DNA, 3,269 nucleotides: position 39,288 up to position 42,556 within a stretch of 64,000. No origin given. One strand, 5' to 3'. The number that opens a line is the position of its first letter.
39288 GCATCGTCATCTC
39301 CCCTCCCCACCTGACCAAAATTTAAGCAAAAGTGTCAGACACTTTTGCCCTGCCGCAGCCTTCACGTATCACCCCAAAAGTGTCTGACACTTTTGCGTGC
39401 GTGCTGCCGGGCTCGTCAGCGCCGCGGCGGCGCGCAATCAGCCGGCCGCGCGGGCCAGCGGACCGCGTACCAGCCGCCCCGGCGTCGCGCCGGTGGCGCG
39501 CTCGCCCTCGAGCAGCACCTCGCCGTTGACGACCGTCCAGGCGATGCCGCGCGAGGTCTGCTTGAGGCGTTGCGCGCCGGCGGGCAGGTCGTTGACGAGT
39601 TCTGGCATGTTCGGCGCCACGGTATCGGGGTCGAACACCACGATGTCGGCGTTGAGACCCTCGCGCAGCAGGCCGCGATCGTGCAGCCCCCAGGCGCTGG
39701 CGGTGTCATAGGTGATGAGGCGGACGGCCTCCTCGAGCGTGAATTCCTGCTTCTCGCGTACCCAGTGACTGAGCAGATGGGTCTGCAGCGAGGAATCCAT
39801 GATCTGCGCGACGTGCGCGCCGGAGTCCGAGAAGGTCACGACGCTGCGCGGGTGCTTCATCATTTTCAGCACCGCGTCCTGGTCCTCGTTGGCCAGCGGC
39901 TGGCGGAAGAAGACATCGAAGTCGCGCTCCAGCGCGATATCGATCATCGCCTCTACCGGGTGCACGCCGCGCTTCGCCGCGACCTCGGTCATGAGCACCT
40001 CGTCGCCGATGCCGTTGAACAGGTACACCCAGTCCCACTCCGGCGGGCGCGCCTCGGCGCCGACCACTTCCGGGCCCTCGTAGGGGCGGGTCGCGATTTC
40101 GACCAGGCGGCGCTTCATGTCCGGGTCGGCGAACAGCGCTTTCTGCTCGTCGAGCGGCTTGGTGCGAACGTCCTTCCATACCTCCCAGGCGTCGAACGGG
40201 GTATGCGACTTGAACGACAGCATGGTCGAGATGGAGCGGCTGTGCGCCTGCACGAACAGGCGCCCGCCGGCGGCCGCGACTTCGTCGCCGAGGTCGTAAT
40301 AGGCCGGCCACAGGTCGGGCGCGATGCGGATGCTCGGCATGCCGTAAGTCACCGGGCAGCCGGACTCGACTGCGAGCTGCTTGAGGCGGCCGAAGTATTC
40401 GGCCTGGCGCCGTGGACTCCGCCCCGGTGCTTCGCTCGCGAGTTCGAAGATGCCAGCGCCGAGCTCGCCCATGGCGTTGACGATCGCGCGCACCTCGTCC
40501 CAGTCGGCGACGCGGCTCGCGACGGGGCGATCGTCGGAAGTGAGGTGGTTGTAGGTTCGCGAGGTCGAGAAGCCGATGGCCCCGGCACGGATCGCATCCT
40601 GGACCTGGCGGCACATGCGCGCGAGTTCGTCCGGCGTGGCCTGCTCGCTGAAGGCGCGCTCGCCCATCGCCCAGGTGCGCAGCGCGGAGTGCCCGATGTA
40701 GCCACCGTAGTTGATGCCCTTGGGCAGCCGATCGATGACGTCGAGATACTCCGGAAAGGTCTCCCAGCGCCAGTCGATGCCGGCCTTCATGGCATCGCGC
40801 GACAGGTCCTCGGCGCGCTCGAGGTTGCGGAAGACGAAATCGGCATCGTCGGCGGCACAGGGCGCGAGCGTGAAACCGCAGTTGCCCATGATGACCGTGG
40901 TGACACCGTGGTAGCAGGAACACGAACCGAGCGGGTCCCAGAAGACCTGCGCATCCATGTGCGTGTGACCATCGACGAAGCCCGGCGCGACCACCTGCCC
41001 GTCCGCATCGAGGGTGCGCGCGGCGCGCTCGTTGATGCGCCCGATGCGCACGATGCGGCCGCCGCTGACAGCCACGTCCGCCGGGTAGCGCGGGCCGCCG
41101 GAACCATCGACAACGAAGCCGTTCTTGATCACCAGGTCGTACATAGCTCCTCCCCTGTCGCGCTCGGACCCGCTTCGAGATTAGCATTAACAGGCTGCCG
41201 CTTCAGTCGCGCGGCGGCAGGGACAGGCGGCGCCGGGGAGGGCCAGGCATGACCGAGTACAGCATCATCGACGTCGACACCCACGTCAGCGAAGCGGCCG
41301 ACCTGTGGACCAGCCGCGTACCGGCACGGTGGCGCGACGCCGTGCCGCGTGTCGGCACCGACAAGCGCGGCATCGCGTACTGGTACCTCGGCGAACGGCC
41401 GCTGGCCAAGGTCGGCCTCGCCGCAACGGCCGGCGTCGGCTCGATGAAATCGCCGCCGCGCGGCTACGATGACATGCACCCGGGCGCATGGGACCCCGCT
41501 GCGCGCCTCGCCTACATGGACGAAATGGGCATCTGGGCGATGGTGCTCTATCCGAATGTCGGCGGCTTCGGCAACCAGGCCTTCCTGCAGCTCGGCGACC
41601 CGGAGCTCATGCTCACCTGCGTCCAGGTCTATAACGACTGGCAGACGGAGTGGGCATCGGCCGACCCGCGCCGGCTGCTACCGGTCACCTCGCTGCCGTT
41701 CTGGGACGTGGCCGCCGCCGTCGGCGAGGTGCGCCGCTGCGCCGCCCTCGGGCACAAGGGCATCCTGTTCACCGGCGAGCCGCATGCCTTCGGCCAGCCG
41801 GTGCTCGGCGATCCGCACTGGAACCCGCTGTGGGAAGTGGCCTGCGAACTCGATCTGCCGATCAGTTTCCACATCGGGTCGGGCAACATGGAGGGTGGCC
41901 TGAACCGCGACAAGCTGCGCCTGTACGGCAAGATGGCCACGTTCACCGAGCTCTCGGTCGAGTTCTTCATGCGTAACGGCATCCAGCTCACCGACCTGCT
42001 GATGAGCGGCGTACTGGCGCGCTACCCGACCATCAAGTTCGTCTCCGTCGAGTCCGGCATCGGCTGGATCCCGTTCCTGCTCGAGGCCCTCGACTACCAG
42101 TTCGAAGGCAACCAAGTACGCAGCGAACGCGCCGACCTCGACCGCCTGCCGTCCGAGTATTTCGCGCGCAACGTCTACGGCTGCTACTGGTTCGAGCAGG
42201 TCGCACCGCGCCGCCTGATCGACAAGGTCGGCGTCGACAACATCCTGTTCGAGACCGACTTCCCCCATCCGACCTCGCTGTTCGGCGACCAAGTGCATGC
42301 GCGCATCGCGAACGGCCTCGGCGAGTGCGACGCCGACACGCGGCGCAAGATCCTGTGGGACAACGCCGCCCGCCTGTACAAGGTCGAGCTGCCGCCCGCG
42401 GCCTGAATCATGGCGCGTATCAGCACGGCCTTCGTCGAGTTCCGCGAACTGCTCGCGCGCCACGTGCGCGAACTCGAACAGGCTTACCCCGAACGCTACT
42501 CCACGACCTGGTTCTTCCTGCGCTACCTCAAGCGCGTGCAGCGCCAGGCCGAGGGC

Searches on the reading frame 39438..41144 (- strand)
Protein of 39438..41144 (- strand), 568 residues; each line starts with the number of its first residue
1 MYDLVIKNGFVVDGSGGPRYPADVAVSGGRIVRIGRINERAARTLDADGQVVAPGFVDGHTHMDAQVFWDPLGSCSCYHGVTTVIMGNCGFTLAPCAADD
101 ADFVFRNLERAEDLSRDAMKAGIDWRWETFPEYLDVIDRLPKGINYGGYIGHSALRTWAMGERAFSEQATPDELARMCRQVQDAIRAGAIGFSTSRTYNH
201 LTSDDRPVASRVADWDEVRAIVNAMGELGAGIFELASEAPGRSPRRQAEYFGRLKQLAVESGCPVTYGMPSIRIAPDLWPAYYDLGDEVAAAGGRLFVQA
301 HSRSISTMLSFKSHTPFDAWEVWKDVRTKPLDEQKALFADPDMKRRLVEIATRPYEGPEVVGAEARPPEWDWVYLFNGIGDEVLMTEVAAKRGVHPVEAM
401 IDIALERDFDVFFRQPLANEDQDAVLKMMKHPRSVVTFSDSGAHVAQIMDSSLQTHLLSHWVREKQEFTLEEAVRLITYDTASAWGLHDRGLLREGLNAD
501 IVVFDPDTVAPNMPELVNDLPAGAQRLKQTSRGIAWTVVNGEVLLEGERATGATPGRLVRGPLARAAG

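Call 6: search_protein_families(library=pfam, proteins=[window:39438-41144:-])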
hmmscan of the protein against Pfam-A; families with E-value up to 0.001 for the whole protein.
window:39438-41144:- (568 aa): 2 families
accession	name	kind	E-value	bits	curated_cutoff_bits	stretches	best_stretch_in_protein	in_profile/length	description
PF07969.17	Amidohydro_3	-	2.2e-38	133.4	29.7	1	44-543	2-470/472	Amidohydrolase family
PF01979.26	Amidohydro_1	-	9.7e-14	51.8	25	1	387-521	192-331/345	Amidohydrolase family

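Call 9: find_encoding_contigs(protein=window:39438-41144:-, flank=6000, max_places=10)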
Protein window:39438-41144:- (568 aa): no gene with exactly this product is on record in the collection.

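Call 18: find_homologous_proteins(query=window:39438-41144:-, max_evalue=1e-50)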
Query window:39438-41144:- (568 aa): 7998 proteins with E <= 1e-50 among 8000 candidates; the best 120 are listed.
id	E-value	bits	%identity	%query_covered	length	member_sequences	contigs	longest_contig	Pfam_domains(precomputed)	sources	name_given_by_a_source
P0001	0.0e+0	1314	100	100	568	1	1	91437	PF07969.18,PF01979.27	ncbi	-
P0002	0.0e+0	1296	99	100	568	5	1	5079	PF07969.18,PF01979.27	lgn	-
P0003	0.0e+0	1283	98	100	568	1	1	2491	PF07969.18,PF01979.27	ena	-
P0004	0.0e+0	1241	94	100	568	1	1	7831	PF07969.18,PF01979.27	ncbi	ncbi:MAG: amidohydrolase family protein [Gammaproteobacteria bacterium]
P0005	0.0e+0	1237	93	100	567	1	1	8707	PF07969.18,PF01979.27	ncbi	ncbi:MAG: amidohydrolase family protein [Gammaproteobacteria bacterium]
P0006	0.0e+0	1163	87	100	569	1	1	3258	PF07969.18,PF01979.27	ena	-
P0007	0.0e+0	1162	86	100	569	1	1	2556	PF07969.18,PF01979.27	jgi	-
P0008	0.0e+0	1161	87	100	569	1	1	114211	PF07969.18,PF01979.27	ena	-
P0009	0.0e+0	1150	87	100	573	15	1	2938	PF07969.18,PF01979.27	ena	-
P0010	0.0e+0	1147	86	99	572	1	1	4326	PF07969.18,PF01979.27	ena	-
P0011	0.0e+0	1147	86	99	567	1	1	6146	PF07969.18,PF01979.27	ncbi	ncbi:MAG: N-acyl-D-amino-acid deacylase family protein [Gammaproteobacteria bacterium]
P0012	0.0e+0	1142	84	100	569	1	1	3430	PF07969.18,PF01979.27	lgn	-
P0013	0.0e+0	1139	86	99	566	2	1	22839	PF07969.18,PF01979.27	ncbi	ncbi:MAG: amidohydrolase family protein [Gammaproteobacteria bacterium]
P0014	0.0e+0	1138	83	100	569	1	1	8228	PF07969.18,PF01979.27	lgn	-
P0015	0.0e+0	1138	85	99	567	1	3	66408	PF07969.18,PF01979.27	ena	-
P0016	0.0e+0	1132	85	99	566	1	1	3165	PF07969.18,PF01979.27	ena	-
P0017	0.0e+0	1127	83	99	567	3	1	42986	PF07969.18,PF01979.27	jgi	-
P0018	0.0e+0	1125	84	99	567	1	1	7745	PF07969.18,PF01979.27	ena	-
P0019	0.0e+0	1124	84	99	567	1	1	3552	PF07969.18,PF01979.27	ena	-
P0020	0.0e+0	1123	84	100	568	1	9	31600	PF07969.18,PF01979.27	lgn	-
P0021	0.0e+0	1120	84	99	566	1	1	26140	PF07969.18,PF01979.27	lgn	-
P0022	0.0e+0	1116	83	99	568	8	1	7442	PF07969.18,PF01979.27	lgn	-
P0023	0.0e+0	1114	83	99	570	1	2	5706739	PF07969.18,PF01979.27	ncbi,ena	-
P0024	0.0e+0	1112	84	99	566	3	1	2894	PF07969.18,PF01979.27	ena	-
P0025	0.0e+0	1110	84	99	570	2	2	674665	PF07969.18,PF01979.27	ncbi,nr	ncbi:MAG: amidohydrolase family protein [Gammaproteobacteria bacterium]|nr:amidohydrolase family pro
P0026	0.0e+0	1109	84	99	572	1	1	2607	PF07969.18,PF01979.27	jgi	jgi:N-acyl-D-amino-acid deacylase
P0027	0.0e+0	1109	82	99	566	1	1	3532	PF07969.18,PF01979.27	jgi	jgi:N-acyl-D-amino-acid deacylase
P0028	0.0e+0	1100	83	99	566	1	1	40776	PF07969.18,PF01979.27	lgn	-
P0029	0.0e+0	1097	83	99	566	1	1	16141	PF07969.18,PF01979.27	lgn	-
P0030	0.0e+0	1096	82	99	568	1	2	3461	PF07969.18,PF01979.27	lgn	-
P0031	0.0e+0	1093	81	99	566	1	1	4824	PF07969.18,PF01979.27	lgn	-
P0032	0.0e+0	1093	82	99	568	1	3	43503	PF07969.18,PF01979.27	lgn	-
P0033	0.0e+0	1093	81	99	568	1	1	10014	PF07969.18,PF01979.27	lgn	-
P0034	0.0e+0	1091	82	99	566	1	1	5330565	PF07969.18,PF01979.27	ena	-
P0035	0.0e+0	1091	81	99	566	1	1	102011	PF07969.18,PF01979.27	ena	-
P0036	0.0e+0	1091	81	99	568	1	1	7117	PF07969.18,PF01979.27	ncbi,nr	ncbi:MAG: amidohydrolase family protein [Gammaproteobacteria bacterium]|nr:amidohydrolase family pro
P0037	0.0e+0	1091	81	99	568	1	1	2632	PF07969.18,PF01979.27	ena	-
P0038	0.0e+0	1090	81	99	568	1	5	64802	PF07969.18,PF01979.27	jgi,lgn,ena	-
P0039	0.0e+0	1089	81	99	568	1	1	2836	PF07969.18,PF01979.27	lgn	-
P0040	0.0e+0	1089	81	99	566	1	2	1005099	PF07969.18,PF01979.27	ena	-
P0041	0.0e+0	1088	82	99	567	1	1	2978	PF07969.18,PF01979.27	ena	-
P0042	0.0e+0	1087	81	99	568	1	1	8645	PF07969.18,PF01979.27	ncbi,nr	ncbi:MAG: amidohydrolase family protein [Gammaproteobacteria bacterium]|nr:amidohydrolase family pro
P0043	0.0e+0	1087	81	99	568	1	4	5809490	PF07969.18,PF01979.27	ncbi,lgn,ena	-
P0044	0.0e+0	1087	81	99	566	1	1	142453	PF07969.18,PF01979.27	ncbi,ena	-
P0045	0.0e+0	1086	81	99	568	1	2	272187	PF07969.18,PF01979.27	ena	-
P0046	0.0e+0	1086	81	99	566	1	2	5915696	PF07969.18,PF01979.27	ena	-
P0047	0.0e+0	1086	81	99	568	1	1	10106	PF07969.18,PF01979.27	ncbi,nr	ncbi:MAG: amidohydrolase family protein [Proteobacteria bacterium]|nr:amidohydrolase family protein 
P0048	0.0e+0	1083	81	100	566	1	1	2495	PF07969.18,PF01979.27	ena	-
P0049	0.0e+0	1083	81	99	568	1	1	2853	PF07969.18,PF01979.27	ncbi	-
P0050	0.0e+0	1083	81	99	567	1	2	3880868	PF07969.18,PF01979.27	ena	-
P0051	0.0e+0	1081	81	99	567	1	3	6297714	PF07969.18,PF01979.27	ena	-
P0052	0.0e+0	1079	81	99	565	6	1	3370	PF07969.18,PF01979.27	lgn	-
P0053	0.0e+0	1079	81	99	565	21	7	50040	PF07969.18,PF01979.27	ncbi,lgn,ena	-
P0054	0.0e+0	1074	80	99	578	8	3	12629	PF07969.18,PF01979.27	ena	-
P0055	0.0e+0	1072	80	99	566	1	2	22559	PF07969.18,PF01979.27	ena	-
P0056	0.0e+0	1071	81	99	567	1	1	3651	PF07969.18,PF01979.27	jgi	-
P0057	0.0e+0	1071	80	99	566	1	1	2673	PF07969.18,PF01979.27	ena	-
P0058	0.0e+0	1070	80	99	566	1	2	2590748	PF07969.18,PF01979.27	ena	-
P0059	0.0e+0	1069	79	99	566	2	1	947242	PF07969.18,PF01979.27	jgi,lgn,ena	-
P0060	0.0e+0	1064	79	99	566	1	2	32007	PF07969.18,PF01979.27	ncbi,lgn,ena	-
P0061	0.0e+0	1064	79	99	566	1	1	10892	PF07969.18,PF01979.27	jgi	-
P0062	0.0e+0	1064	80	99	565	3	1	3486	PF07969.18,PF01979.27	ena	-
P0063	0.0e+0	1063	79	99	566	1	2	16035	PF07969.18,PF01979.27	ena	-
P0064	0.0e+0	1062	79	99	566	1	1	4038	PF07969.18,PF01979.27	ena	-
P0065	0.0e+0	1062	79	99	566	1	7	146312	PF07969.18,PF01979.27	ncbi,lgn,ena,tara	tara:strand:+ start:6281 stop:7981 length:1701 start_codon:yes stop_codon:yes gene_type:complete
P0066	0.0e+0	1062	80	100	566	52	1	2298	PF07969.18,PF01979.27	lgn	-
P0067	0.0e+0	1062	79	99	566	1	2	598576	PF07969.18,PF01979.27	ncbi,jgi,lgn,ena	jgi:N-acyl-D-aspartate/D-glutamate deacylase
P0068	0.0e+0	1061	79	99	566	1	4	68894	PF07969.18,PF01979.27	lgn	-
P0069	0.0e+0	1060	79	99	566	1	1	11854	PF07969.18,PF01979.27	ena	-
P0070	0.0e+0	1060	79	99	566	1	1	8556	PF07969.18,PF01979.27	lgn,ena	-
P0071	0.0e+0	1059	80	98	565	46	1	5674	PF07969.18,PF01979.27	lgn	-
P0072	0.0e+0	1059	78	100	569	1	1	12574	PF07969.18,PF01979.27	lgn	-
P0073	0.0e+0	1058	78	99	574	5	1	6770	PF07969.18,PF01979.27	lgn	-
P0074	0.0e+0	1058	78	100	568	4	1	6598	PF07969.18,PF01979.27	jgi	-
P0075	0.0e+0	1058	79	99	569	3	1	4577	PF07969.18,PF01979.27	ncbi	-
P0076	0.0e+0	1057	79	100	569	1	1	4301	PF07969.18,PF01979.27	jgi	-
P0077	0.0e+0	1056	78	100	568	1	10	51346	PF07969.18,PF01979.27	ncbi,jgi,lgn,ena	jgi:N-acyl-D-aspartate/D-glutamate deacylase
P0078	0.0e+0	1056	79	99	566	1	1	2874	PF07969.18,PF01979.27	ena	-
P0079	0.0e+0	1055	78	99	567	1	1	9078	PF07969.18,PF01979.27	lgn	-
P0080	0.0e+0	1054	79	99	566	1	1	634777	PF07969.18,PF01979.27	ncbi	-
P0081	0.0e+0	1053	79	99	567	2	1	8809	PF07969.18,PF01979.27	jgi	-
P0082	0.0e+0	1051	79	99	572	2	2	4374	PF07969.18,PF01979.27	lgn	-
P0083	0.0e+0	1047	78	99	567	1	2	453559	PF07969.18,PF01979.27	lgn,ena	-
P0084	0.0e+0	1047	78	99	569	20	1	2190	PF07969.18,PF01979.27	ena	-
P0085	0.0e+0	1045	77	99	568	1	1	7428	PF07969.18,PF01979.27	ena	-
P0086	0.0e+0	1045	77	99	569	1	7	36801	PF07969.18,PF01979.27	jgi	jgi:N-acyl-D-amino-acid deacylase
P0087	0.0e+0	1045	77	100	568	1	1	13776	PF07969.18,PF01979.27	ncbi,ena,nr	ncbi:MAG: amidohydrolase family protein [Proteobacteria bacterium]|nr:amidohydrolase family protein 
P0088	0.0e+0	1044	79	98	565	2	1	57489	PF07969.18,PF01979.27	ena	-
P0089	0.0e+0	1044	77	99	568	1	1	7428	PF07969.18,PF01979.27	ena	-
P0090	0.0e+0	1043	77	100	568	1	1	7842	PF07969.18,PF01979.27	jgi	jgi:N-acyl-D-amino-acid deacylase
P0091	0.0e+0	1043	77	99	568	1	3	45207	PF07969.18,PF01979.27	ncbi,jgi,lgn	ncbi:MAG: N-acyl-D-amino-acid deacylase [Gammaproteobacteria bacterium]|jgi:N-acyl-D-amino-acid deac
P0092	0.0e+0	1043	77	100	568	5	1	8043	PF07969.18,PF01979.27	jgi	jgi:N-acyl-D-amino-acid deacylase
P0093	0.0e+0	1042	77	99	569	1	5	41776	PF07969.18,PF01979.27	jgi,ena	jgi:N-acyl-D-amino-acid deacylase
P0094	0.0e+0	1042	77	99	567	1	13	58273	PF07969.18,PF01979.27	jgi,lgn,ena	jgi:N-acyl-D-aspartate/D-glutamate deacylase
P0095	0.0e+0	1041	78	99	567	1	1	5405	PF07969.18,PF00449.27,PF01979.27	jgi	jgi:N-acyl-D-aspartate/D-glutamate deacylase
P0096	0.0e+0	1041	77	100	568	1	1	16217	PF07969.18,PF01979.27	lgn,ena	-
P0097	0.0e+0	1040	77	99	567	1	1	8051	PF07969.18,PF01979.27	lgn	-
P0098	0.0e+0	1039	77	99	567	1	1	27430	PF07969.18,PF01979.27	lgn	-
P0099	0.0e+0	1039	76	99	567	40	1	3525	PF07969.18,PF01979.27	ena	-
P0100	0.0e+0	1038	76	100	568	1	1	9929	PF07969.18,PF01979.27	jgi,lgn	jgi:N-acyl-D-amino-acid deacylase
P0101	0.0e+0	1038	77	99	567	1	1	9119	PF07969.18,PF01979.27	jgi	-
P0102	0.0e+0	1037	77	98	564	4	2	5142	PF07969.18,PF01979.27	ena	-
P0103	0.0e+0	1036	77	99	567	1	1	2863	PF07969.18,PF01979.27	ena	-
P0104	0.0e+0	1036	77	99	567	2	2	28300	PF07969.18,PF01979.27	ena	-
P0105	0.0e+0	1036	77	99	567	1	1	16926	PF07969.18,PF01979.27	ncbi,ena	-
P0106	0.0e+0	1034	77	99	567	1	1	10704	PF07969.18,PF01979.27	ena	-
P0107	0.0e+0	1034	76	98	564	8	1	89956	PF07969.18,PF01979.27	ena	-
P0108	0.0e+0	1033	76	100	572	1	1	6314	PF07969.18,PF01979.27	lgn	-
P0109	0.0e+0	1030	77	99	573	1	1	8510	PF07969.18,PF01979.27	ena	-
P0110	0.0e+0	1030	77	99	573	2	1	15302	PF07969.18,PF01979.27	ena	-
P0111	0.0e+0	1029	78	99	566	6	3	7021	PF07969.18,PF01979.27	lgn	-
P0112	0.0e+0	1027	76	99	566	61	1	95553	PF07969.18,PF01979.27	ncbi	-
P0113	0.0e+0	1027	76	100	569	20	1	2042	PF07969.18,PF01979.27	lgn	-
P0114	0.0e+0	1027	76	99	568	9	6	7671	PF07969.18,PF01979.27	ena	-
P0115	0.0e+0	1025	76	99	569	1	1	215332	PF07969.18,PF01979.27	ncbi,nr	ncbi:MAG: amidohydrolase family protein [Gammaproteobacteria bacterium]|nr:amidohydrolase family pro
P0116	0.0e+0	1025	76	99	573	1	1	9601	PF07969.18,PF01979.27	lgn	-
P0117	0.0e+0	1025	76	98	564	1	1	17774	PF07969.18,PF01979.27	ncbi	ncbi:MAG: N-acyl-D-amino-acid deacylase family protein [Gammaproteobacteria bacterium]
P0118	0.0e+0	1024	76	100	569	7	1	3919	PF07969.18,PF01979.27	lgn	-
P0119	0.0e+0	1023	76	99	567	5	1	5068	PF07969.18,PF01979.27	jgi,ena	-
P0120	0.0e+0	1022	78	99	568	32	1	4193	PF07969.18,PF01979.27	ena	-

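Call 19: find_encoding_contigs(protein=P0001, flank=10000, max_places=3)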
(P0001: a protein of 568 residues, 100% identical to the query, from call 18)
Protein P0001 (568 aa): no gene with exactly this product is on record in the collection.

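Call 20: find_encoding_contigs(protein=P0004, flank=5000, max_places=3)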
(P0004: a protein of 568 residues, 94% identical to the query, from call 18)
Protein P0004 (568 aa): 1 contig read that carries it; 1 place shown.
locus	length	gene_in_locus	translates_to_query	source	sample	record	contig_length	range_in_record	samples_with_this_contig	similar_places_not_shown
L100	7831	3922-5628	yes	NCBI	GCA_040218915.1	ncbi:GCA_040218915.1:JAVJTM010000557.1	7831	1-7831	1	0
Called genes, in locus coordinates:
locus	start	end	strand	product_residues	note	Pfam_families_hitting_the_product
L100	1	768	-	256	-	PF00989:PAS (weak), PF08448:PAS_4, PF13188:PAS_8 (faint), PF13426:PAS_9, PF08447:PAS_3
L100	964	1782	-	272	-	PF27507:DjlA_TM, PF05099:TerB, PF00226:DnaJ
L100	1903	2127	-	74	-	-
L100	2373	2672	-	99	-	-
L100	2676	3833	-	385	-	PF04909:Amidohydro_2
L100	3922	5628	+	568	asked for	PF07969:Amidohydro_3, PF01979:Amidohydro_1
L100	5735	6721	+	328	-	PF04199:Cyclase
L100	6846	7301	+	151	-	PF10116:Host_attach, PF18856:baeRF_family12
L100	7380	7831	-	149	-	PF02627:CMD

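Call 21: find_encoding_contigs(protein=P0008, flank=5000, max_places=3)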
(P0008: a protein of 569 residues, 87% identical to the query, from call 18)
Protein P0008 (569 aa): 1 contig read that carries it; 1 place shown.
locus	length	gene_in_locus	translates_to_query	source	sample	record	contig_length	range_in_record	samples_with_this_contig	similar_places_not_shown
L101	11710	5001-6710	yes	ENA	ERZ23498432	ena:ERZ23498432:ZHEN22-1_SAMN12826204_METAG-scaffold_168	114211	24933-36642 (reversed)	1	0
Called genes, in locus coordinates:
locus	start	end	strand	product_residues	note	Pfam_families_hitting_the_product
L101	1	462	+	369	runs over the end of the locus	PF04519:Bactofilin (faint)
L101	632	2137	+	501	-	-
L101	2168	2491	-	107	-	PF07978:NIPSNAP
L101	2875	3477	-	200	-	-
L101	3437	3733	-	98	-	-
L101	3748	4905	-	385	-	PF04909:Amidohydro_2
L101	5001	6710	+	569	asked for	PF07969:Amidohydro_3, PF01979:Amidohydro_1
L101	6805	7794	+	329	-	PF04199:Cyclase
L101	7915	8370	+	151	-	PF10116:Host_attach, PF18856:baeRF_family12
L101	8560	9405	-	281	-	PF13489:Methyltransf_23, PF01135:PCMT, PF01209:Ubie_methyltran, PF13649:Methyltransf_25, PF13847:Methyltransf_31, PF08241:Methyltransf_11, PF08242:Methyltransf_12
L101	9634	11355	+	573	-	PF02730:AFOR_N, PF01314:AFOR_C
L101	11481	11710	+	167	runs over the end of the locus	PF08212:Lipocalin_2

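Call 25: find_encoding_contigs(protein=P0002, flank=5000, max_places=3)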
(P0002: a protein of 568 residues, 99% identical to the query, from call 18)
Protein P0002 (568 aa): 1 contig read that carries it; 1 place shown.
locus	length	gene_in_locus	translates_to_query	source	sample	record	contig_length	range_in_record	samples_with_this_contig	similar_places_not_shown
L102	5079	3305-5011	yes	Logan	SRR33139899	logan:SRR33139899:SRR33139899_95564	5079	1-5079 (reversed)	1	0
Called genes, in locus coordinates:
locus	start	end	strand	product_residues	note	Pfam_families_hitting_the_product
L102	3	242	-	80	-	?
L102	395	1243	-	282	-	PF27507:DjlA_TM, PF05099:TerB, PF00226:DnaJ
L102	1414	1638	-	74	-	-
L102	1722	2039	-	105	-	-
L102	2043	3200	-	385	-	PF04909:Amidohydro_2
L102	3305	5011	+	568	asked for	PF07969:Amidohydro_3, PF01979:Amidohydro_1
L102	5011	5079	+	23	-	?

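Call 26: find_encoding_contigs(protein=P0003, flank=5000, max_places=3)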
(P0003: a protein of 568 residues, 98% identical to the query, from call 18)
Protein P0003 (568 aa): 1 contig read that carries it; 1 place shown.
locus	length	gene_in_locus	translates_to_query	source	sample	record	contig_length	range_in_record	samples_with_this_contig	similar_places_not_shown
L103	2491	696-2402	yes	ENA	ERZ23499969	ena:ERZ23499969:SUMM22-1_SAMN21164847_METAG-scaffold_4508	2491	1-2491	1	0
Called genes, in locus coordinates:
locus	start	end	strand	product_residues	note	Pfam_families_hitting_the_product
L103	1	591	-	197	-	?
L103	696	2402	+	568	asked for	PF07969:Amidohydro_3, PF01979:Amidohydro_1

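Call 27: find_encoding_contigs(protein=P0005, flank=5000, max_places=3)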
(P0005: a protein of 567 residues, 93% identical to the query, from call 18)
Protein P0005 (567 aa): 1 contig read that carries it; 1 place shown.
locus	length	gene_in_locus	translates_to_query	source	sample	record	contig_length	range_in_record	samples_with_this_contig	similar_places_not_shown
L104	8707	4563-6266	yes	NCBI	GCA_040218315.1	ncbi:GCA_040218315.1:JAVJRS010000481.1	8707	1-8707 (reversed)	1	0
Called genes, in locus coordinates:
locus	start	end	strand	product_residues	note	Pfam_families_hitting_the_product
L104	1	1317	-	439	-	PF00989:PAS (weak), PF08448:PAS_4 (weak), PF13188:PAS_8 (weak), PF13426:PAS_9 (faint), PF08447:PAS_3, PF08448:PAS_4 (weak), PF00990:GGDEF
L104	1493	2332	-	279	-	PF27507:DjlA_TM, PF05099:TerB, PF00226:DnaJ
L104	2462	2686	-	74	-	-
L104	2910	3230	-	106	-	-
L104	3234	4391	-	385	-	PF04909:Amidohydro_2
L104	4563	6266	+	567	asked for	PF07969:Amidohydro_3, PF01979:Amidohydro_1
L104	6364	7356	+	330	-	PF04199:Cyclase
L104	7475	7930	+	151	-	PF10116:Host_attach, PF18856:baeRF_family12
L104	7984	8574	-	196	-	PF02627:CMD (weak)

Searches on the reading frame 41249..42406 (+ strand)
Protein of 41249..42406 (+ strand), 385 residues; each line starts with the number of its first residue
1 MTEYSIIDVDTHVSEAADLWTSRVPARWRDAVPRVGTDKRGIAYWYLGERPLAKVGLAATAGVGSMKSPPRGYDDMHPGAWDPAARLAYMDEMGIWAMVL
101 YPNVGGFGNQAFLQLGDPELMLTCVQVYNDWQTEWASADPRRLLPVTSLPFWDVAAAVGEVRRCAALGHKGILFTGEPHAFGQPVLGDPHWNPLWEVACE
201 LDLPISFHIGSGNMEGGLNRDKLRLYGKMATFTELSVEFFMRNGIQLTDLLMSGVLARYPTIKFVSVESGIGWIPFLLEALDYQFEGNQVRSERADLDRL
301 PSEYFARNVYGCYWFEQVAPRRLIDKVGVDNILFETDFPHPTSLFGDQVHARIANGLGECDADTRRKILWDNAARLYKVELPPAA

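Call 6: search_protein_families(library=pfam, proteins=[window:41249-42406:+])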
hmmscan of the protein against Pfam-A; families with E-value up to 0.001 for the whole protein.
window:41249-42406:+ (385 aa): 1 family
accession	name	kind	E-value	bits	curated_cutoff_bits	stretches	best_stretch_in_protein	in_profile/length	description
PF04909.20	Amidohydro_2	-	9.2e-37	127.8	26.4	1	7-378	1-288/289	Amidohydrolase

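Call 16: find_encoding_contigs(protein=window:41249-42406:+, flank=8000, max_places=6)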
Protein window:41249-42406:+ (385 aa): no gene with exactly this product is on record in the collection.
